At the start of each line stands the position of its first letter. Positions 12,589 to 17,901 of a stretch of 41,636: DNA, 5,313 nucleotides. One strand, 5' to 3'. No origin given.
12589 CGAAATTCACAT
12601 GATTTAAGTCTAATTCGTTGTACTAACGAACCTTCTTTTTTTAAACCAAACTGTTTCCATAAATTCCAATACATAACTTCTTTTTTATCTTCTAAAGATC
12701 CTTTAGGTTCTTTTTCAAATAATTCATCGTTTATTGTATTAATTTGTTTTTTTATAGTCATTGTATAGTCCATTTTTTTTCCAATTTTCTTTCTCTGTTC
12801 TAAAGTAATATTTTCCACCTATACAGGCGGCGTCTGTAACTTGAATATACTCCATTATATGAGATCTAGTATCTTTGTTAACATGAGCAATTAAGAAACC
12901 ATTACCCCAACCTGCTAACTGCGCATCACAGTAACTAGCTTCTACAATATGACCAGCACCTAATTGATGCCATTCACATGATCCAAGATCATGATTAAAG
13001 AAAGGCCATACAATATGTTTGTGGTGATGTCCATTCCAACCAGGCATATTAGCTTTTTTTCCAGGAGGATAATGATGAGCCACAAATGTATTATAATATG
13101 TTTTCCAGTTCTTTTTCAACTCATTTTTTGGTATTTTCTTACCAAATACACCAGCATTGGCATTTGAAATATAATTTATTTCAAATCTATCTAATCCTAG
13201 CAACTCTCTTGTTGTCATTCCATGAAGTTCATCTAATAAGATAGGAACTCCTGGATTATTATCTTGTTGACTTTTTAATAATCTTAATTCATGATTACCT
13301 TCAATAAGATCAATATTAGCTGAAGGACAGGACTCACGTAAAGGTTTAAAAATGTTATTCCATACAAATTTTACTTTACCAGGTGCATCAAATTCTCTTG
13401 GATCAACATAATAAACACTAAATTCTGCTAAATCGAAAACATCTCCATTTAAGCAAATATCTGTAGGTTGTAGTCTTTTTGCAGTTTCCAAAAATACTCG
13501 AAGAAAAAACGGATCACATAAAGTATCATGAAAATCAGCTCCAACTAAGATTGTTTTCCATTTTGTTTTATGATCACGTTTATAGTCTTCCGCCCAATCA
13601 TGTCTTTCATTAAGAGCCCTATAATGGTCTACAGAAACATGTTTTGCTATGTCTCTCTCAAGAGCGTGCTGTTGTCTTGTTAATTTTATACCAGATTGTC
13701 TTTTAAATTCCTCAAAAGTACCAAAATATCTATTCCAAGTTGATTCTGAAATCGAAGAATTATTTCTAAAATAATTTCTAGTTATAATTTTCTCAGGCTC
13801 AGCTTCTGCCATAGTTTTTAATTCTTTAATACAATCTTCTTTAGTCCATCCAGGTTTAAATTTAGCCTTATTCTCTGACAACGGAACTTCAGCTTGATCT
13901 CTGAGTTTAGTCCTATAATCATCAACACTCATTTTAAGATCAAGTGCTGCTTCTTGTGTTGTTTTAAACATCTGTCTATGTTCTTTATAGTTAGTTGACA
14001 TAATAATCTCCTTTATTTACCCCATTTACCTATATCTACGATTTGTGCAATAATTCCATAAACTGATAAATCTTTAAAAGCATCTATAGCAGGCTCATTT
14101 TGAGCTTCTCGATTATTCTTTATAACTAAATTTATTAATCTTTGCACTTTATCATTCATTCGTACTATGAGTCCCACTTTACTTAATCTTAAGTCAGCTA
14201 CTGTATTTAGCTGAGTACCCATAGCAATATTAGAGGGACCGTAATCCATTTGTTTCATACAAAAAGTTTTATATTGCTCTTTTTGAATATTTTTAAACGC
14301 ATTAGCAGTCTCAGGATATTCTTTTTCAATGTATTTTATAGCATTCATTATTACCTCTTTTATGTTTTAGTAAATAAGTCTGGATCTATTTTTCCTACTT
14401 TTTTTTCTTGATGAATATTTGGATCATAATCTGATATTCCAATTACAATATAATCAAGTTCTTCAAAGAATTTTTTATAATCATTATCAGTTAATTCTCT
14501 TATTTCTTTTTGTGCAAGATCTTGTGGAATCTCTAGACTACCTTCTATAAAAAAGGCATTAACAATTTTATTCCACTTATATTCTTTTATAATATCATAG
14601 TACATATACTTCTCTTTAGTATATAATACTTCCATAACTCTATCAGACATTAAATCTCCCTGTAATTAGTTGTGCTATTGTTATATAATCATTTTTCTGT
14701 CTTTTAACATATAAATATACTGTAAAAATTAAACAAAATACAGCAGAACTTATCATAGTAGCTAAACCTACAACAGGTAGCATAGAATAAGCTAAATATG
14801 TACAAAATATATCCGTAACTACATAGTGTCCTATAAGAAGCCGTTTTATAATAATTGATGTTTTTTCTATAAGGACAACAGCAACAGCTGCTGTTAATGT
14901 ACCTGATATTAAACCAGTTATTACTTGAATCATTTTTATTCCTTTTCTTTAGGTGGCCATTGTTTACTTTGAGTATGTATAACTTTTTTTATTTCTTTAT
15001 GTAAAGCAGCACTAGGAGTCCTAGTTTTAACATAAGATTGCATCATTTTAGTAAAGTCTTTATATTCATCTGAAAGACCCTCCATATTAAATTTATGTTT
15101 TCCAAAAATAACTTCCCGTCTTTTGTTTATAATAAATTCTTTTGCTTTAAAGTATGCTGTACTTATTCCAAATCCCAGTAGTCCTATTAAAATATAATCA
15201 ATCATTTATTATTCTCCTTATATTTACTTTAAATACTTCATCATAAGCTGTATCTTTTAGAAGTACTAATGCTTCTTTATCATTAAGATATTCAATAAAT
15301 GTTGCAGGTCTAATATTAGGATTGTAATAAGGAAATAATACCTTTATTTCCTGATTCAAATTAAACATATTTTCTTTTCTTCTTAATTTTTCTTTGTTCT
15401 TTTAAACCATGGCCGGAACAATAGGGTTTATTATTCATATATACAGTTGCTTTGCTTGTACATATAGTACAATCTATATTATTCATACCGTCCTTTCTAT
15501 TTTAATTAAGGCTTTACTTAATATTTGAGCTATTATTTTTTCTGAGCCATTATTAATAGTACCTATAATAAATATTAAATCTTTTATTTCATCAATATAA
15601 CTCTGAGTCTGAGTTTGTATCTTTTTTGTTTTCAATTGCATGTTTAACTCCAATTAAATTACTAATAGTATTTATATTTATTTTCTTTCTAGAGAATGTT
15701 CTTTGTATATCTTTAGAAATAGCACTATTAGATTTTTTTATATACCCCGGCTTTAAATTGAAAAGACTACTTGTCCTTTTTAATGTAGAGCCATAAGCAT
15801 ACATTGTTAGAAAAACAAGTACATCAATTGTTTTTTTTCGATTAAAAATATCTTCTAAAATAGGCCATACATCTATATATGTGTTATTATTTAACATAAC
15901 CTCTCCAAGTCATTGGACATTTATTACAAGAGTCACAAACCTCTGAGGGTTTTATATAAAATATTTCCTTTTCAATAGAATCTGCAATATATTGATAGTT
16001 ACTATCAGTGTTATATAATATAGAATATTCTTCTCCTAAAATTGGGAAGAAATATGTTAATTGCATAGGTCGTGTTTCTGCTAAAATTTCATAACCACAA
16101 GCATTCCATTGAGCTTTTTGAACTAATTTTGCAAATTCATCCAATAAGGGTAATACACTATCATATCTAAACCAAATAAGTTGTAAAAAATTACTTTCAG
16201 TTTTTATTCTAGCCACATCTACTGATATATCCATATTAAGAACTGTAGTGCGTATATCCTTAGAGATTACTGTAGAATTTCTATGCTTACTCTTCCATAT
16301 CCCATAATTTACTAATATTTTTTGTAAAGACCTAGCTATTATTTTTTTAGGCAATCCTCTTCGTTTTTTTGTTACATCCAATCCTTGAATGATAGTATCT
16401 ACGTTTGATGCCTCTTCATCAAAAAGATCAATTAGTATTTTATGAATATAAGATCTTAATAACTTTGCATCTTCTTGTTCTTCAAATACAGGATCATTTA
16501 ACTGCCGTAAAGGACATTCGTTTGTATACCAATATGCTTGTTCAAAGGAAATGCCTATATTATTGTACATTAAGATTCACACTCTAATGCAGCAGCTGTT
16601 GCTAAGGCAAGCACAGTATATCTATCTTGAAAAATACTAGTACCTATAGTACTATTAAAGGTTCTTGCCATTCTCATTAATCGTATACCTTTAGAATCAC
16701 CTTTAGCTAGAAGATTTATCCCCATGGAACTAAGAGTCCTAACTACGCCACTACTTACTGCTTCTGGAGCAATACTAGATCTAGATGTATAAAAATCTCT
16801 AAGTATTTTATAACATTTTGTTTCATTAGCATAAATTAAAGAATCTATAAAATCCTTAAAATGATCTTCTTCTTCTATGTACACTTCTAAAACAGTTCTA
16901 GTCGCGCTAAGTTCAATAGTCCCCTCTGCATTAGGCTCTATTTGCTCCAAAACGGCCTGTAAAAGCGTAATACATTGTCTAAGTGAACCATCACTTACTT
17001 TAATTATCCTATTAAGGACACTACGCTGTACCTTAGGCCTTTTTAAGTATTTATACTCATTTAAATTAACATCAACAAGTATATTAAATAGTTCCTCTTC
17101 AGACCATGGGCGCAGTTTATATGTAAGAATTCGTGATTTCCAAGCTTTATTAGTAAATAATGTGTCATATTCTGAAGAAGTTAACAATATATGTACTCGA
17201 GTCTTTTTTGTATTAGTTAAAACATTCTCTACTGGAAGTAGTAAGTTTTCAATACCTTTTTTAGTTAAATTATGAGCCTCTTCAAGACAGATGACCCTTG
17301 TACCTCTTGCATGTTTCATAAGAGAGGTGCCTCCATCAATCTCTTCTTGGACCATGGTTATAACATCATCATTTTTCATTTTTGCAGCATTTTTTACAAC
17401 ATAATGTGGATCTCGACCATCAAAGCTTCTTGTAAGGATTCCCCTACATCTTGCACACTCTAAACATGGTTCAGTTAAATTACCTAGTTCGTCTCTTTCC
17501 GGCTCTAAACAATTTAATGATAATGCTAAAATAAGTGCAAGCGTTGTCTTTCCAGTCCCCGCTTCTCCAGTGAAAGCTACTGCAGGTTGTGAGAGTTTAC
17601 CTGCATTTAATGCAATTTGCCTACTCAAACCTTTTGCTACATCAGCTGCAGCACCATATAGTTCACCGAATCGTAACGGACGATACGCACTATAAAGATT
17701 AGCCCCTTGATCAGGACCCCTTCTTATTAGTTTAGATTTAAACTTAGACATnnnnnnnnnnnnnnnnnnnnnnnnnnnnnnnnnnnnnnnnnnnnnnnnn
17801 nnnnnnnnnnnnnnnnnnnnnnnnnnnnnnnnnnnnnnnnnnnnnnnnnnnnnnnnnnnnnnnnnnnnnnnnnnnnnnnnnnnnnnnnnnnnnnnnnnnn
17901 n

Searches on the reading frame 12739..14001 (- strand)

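Call 8: search_protein_families(library=phrogs, proteins=[window:12739-14001:-])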
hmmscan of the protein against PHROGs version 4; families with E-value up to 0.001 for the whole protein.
window:12739-14001:- (420 aa): 2 families
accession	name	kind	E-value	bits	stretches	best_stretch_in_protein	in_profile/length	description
phrog_20266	-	other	2.4e-88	297.9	1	22-402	33-447/450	metallo-phosphoesterase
phrog_221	-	other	3.9e-15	56.9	1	52-279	23-241/367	metallo-phosphoesterase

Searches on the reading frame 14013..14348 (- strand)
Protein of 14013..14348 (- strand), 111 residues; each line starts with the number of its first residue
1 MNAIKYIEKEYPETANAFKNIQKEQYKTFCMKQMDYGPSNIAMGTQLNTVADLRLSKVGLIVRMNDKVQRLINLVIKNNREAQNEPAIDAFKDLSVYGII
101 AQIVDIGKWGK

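Call 54: search_protein_families(library=pfam, proteins=[window:14013-14348:-], max_evalue=0.01)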
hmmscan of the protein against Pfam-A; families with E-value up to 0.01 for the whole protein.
window:14013-14348:- (111 aa): 1 family
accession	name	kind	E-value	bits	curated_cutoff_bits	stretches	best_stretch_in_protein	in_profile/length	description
PF07659.16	DUF1599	-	0.0076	17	25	0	32-103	1-59/61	Nucleotide modification associated domain 1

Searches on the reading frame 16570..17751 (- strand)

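Call 8: search_protein_families(library=phrogs, proteins=[window:16570-17751:-])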
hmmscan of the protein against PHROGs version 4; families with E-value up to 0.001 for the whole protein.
window:16570-17751:- (393 aa): 4 families
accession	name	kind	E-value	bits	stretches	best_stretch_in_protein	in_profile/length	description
phrog_5846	-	DNA, RNA and nucleotide metabolism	1.2e-29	104.8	1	18-328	5-272/380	clamp loader of DNA polymerase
phrog_168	-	DNA, RNA and nucleotide metabolism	7.7e-10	39.9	1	56-322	43-252/314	clamp loader of DNA polymerase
phrog_11838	-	DNA, RNA and nucleotide metabolism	2.4e-05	24.7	0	121-309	72-239/420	clamp loader of DNA polymerase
phrog_296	-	integration and excision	0.00043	20.1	0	58-76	321-339/626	DNA transposition protein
